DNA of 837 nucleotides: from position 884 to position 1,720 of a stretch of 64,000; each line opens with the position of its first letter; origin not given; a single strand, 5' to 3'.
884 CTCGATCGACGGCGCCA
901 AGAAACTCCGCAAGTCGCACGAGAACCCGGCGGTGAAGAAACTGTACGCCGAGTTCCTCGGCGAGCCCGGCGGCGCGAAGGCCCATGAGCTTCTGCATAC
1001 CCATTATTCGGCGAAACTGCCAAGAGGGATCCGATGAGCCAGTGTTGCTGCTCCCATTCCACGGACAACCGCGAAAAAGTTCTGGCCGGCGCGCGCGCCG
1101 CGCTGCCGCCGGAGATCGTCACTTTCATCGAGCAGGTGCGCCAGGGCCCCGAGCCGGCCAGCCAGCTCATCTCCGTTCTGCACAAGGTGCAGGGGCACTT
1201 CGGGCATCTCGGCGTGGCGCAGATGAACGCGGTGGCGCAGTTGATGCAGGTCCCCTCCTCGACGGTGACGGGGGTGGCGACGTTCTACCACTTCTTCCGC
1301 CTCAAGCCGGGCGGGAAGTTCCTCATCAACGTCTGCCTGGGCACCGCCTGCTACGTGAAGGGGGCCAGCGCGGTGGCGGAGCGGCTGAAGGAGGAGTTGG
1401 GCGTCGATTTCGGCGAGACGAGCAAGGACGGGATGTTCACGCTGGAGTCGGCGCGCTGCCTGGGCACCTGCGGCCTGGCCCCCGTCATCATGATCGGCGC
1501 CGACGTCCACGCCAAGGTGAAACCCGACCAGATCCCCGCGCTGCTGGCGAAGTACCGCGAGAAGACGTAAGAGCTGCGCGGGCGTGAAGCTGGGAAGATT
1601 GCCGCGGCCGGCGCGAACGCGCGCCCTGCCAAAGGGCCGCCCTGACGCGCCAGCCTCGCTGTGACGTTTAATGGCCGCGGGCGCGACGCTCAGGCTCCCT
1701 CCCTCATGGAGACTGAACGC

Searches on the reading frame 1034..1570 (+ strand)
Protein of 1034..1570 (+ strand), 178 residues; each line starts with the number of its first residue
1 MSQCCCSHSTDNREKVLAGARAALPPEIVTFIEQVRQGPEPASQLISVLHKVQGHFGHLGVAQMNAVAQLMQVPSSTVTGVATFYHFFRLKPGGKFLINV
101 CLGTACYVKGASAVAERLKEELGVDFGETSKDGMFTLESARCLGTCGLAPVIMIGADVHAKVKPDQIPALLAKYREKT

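Call 74: find_encoding_contigs(protein=window:1034-1570:+, flank=10000, max_places=2)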
Protein window:1034-1570:+ (178 aa): 13 contigs read that carry it; 2 places shown.
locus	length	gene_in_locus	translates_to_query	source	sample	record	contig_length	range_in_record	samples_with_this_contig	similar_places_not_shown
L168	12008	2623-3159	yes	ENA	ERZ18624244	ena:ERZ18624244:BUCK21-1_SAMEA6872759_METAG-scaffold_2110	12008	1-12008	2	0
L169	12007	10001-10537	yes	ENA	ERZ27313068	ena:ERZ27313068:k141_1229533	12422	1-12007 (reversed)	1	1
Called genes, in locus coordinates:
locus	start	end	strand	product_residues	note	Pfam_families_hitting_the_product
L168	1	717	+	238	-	?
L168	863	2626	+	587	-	PF13510:Fer2_4, PF12837:Fer4_6 (faint), PF10588:NADH-G_4Fe-4S_3, PF13237:Fer4_10 (faint), PF22117:Fer4_Nqo3 (weak), PF12838:Fer4_7 (weak), PF02906:Fe_hyd_lg_C, PF02256:Fe_hyd_SSU, +2 more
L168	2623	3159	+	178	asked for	PF01257:2Fe-2S_thioredx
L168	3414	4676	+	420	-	PF01595:CNNM, PF00571:CBS (weak), PF03471:CorC_HlyC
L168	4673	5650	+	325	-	PF01595:CNNM, PF00571:CBS (weak)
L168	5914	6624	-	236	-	PF12728:HTH_17, PF00359:PTS_EIIA_2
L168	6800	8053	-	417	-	PF27096:UvrC_M, PF02151:UVR, PF08459:UvrC_RNaseH_dom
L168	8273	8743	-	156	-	PF00582:Usp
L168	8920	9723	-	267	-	-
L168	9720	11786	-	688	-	PF00498:FHA, PF16697:Yop-YscD_cpl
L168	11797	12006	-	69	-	?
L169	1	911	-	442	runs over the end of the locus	?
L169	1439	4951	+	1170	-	PF05359:DUF748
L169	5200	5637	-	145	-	PF12724:Flavodoxin_5 (weak), PF00258:Flavodoxin_1 (faint)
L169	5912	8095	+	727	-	PF01512:Complex1_51K, PF10531:SLBB (weak), PF12837:Fer4_6 (faint), PF10589:NADH_4Fe-4S, PF00037:Fer4 (weak), PF12838:Fer4_7 (weak), PF13187:Fer4_9 (weak), PF13237:Fer4_10 (weak)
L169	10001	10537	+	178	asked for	PF01257:2Fe-2S_thioredx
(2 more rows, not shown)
